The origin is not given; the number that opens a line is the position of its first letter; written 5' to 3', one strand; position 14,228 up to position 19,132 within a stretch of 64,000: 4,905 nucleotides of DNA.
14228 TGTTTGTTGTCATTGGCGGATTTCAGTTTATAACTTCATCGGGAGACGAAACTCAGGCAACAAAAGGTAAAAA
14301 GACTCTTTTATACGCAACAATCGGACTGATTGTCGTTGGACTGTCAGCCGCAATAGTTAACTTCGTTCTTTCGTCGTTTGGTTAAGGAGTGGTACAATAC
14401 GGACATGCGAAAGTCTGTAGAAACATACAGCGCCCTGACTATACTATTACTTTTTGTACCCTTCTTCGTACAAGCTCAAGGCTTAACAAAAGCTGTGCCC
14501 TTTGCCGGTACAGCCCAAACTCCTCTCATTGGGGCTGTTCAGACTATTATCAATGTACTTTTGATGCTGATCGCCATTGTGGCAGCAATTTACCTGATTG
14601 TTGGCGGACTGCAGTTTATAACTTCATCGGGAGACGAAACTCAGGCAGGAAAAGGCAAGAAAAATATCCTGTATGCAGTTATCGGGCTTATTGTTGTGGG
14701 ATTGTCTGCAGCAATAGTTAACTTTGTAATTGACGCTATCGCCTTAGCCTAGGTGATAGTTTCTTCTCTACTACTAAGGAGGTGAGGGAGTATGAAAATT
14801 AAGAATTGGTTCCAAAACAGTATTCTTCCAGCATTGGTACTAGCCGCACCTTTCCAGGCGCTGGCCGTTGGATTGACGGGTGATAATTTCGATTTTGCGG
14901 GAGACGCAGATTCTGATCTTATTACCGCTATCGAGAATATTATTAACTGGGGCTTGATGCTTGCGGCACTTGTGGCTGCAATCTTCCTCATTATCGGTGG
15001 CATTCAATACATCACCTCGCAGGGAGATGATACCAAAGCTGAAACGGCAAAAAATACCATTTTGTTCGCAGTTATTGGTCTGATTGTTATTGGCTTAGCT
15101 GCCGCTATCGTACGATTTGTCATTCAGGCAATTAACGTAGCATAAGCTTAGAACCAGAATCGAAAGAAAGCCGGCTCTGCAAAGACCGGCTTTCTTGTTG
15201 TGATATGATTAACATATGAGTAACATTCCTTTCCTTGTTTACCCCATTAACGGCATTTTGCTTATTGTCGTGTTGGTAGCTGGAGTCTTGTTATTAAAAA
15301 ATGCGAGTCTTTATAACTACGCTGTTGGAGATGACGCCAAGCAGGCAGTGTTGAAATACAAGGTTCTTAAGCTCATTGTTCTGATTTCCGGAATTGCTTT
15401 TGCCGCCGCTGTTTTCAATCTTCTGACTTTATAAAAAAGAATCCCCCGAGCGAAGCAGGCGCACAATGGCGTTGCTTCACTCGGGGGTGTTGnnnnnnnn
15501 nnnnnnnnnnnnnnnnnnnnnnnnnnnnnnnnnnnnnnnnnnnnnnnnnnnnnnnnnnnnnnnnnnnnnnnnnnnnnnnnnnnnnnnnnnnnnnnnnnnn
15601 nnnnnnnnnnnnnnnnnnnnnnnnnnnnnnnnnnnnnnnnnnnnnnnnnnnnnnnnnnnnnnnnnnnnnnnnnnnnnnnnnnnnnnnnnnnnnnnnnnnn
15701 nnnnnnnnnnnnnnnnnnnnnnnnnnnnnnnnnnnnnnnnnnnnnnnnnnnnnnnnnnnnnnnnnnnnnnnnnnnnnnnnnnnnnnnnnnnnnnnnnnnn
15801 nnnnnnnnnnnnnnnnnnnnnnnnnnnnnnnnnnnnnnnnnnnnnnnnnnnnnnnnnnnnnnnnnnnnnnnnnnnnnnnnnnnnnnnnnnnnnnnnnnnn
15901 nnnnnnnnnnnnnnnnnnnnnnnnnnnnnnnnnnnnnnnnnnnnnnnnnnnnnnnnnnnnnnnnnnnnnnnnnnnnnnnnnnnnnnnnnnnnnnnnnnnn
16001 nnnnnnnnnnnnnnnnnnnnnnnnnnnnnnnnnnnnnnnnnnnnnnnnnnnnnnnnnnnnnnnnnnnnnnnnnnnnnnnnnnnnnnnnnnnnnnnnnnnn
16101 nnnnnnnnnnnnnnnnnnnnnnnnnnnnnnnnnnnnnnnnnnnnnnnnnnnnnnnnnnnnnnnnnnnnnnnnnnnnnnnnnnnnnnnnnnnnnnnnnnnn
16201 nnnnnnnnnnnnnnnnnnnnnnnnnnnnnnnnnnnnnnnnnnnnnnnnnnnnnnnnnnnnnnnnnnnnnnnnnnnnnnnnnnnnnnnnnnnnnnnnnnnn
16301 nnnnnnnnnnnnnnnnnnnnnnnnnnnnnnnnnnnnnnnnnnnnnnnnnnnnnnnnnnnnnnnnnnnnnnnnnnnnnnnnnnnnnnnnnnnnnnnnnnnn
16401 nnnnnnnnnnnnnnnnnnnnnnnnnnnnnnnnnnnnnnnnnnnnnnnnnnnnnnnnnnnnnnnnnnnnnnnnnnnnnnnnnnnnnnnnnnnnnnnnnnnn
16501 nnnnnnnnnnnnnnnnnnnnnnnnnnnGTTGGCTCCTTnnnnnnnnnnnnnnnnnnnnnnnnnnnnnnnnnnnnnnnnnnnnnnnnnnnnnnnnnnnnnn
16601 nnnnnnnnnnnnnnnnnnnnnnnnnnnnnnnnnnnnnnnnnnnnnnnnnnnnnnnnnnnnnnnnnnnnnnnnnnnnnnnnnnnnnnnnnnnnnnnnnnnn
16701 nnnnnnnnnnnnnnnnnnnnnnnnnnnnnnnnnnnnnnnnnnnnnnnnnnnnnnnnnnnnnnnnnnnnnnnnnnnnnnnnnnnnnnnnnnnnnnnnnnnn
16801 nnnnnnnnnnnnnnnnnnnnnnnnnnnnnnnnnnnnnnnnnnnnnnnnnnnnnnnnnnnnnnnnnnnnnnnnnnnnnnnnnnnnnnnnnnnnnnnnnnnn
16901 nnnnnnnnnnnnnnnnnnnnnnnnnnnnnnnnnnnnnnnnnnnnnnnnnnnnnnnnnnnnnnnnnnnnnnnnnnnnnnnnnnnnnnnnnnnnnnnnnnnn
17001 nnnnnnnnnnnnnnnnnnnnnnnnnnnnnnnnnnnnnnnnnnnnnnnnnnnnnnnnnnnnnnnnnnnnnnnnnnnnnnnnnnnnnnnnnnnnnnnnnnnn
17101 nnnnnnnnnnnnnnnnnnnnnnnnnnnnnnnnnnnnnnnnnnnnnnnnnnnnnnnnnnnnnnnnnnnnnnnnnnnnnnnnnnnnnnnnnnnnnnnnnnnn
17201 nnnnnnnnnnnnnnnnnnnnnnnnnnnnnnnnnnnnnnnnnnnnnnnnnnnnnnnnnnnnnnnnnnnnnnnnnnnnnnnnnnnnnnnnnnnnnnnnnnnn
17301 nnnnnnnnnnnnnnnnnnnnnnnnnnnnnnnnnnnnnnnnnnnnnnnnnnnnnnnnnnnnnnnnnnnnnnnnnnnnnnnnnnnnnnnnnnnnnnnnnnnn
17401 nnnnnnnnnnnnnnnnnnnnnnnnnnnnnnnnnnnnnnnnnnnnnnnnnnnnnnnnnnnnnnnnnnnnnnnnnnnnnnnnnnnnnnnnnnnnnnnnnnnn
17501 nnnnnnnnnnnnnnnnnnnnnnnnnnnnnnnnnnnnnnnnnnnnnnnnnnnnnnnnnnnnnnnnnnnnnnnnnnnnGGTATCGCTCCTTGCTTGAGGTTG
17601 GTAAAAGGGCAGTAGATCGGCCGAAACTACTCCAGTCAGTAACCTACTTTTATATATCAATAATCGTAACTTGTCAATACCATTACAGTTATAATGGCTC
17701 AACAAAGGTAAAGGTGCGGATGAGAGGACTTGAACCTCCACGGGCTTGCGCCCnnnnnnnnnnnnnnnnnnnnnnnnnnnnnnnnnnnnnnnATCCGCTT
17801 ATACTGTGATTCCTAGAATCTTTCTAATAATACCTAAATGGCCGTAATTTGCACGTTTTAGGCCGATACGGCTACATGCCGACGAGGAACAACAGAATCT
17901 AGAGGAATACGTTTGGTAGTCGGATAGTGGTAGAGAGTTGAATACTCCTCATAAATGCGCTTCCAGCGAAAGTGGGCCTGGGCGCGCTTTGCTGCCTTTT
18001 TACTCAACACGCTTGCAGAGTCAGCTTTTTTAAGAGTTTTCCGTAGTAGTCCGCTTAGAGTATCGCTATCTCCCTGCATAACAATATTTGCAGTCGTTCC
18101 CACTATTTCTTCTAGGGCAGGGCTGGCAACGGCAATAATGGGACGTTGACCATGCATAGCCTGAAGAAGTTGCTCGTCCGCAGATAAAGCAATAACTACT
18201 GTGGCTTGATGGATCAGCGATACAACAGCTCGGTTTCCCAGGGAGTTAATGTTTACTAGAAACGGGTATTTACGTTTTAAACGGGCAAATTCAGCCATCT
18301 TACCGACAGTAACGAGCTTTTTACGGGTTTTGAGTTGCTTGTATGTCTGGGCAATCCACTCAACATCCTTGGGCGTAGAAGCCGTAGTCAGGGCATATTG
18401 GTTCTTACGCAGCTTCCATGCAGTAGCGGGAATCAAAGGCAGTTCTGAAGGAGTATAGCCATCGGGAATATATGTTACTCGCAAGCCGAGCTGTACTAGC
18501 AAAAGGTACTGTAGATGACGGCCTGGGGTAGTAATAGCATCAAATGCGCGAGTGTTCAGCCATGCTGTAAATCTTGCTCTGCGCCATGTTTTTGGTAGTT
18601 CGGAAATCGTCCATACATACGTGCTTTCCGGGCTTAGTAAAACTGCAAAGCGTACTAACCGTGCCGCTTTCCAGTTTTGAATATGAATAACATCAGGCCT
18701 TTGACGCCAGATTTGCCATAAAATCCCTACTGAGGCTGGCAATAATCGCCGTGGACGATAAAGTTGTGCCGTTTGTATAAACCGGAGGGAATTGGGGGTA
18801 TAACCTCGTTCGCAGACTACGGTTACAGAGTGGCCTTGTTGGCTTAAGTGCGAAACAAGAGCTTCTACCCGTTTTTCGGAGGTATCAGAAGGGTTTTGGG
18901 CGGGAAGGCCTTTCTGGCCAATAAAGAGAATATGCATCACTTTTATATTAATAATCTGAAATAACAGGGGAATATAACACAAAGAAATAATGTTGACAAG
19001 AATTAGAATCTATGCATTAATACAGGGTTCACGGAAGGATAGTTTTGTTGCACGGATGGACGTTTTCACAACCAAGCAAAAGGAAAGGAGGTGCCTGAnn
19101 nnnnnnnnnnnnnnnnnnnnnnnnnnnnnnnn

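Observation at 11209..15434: Tandem array of eight diversified VirB2/TrbC-like two-TM pilin-like genes downstream of an orphan solute-binding lipoprotein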

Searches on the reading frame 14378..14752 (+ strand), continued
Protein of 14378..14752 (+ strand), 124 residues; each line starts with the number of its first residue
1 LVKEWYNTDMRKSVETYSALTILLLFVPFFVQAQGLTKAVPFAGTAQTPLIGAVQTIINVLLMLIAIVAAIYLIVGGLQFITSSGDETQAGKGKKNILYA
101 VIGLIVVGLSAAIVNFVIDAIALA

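Call 96: search_protein_representatives(alignment_id=A4)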
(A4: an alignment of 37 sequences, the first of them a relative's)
Query: 37 sequences, 135 profile positions. Proteins with E-value up to 0.001 (for the whole library): 98543; up to 1e-10: 40161; up to 1e-30: 333. The best 150 are listed.
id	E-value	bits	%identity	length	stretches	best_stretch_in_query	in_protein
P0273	2.8e-130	444.8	-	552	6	33-114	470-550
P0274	3.8e-110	379.6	-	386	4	8-111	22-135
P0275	3.0e-104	360.5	-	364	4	9-117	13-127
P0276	7.6e-102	352.7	-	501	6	35-110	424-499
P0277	2.4e-101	351.1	-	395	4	38-111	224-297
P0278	1.1e-97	339.3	-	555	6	39-114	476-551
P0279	3.6e-93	324.6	-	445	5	31-115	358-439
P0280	6.8e-91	317.3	-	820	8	41-110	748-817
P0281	1.3e-89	313.1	-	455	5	40-112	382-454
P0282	1.6e-89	312.8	-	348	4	37-114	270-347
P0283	4.1e-89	311.5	-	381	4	32-111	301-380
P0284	3.5e-83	292.3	-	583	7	38-108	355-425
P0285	5.0e-81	285.3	-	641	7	34-111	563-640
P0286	2.9e-78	276.4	-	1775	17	34-110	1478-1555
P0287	1.8e-77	273.8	-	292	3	11-112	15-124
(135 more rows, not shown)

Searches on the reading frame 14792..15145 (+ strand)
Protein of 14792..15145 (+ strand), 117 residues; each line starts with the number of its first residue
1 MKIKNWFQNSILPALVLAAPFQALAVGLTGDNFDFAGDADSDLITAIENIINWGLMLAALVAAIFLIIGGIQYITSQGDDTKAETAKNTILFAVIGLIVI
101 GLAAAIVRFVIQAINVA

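Call 3: search_protein_families(library=pfam, proteins=[window:14792-15145:+], max_evalue=1)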
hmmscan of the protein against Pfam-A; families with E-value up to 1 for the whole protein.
window:14792-15145:+ (117 aa): 9 families
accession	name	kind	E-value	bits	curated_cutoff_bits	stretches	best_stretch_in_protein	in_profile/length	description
PF18895.5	T4SS_pilin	-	2.3e-11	44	26.6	1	44-110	5-71/71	Type IV secretion system pilin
PF04956.18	TrbC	-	4.8e-05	23.9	27.9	1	17-109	22-97/98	TrbC/VIRB2 pilin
PF02322.20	Cyt_bd_oxida_II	-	0.008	16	35.6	1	7-107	118-208/302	Cytochrome bd terminal oxidase subunit II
PF16943.10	T4SS_CagC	-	0.019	15.5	27.9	1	38-108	35-106/119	Cag pathogenicity island, type IV secretory system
PF13572.11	DUF4134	-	0.028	15.1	26.5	1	46-102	30-87/93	Domain of unknown function (DUF4134)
PF19607.4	DUF6112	-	0.03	14.6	25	1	44-112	13-83/88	Family of unknown function (DUF6112)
PF09813.14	Coa3_cc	-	0.091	12.9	27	0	86-101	12-27/48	Cytochrome c oxidase assembly factor 3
PF24357.1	TMD0_ABC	-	0.2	12.2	27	1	57-115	29-86/159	ABC transporter TMD0 domain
PF20664.2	DUF6814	-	0.42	11.3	25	1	55-102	12-57/71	Family of unknown function (DUF6814)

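Call 9: find_encoding_contigs(protein=window:14792-15145:+, flank=10000, max_places=6)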
Protein window:14792-15145:+ (117 aa): 1 contig read that carries it; 1 place shown.
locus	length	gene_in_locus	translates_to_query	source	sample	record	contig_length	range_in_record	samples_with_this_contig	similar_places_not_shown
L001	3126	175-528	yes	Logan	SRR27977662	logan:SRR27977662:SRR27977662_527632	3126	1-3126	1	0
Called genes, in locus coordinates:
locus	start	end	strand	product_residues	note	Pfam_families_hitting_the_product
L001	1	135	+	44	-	?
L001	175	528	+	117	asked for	PF18895:T4SS_pilin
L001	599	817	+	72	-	-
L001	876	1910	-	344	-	-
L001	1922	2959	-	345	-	-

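Call 74: search_protein_families(library=phrogs, proteins=[window:14792-15145:+], max_evalue=0.01)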
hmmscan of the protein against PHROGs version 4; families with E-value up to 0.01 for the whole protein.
window:14792-15145:+ (117 aa): 0 families

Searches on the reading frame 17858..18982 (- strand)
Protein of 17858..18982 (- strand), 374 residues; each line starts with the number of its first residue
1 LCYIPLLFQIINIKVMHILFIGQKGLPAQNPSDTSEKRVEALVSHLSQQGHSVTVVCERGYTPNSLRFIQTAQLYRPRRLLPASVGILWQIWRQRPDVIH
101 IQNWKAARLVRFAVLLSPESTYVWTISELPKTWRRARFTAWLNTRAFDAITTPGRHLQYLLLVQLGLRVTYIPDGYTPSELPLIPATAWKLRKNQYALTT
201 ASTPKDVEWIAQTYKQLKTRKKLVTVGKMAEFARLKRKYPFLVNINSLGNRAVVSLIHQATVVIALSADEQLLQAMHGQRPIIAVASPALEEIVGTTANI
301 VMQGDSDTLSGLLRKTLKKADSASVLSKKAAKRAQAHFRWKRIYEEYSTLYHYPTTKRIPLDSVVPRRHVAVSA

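Call 5: search_protein_families(library=pfam, proteins=[window:17858-18982:-], max_evalue=0.001)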
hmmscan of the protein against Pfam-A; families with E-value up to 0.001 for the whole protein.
window:17858-18982:- (374 aa): 4 families
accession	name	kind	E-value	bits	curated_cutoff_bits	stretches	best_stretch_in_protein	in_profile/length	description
PF13439.12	Glyco_transf_4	-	2.5e-11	44.3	28.5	1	36-176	5-166/170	Glycosyltransferase Family 4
PF13579.12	Glyco_trans_4_4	-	8.6e-11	42.9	29.7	1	36-173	4-156/158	Glycosyl transferase 4-like domain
PF13692.12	Glyco_trans_1_4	-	8.6e-07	29.7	27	1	204-315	13-138/142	Glycosyl transferases group 1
PF00534.26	Glycos_transf_1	-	0.00023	21.2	26.4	1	214-333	37-172/172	Glycosyl transferases group 1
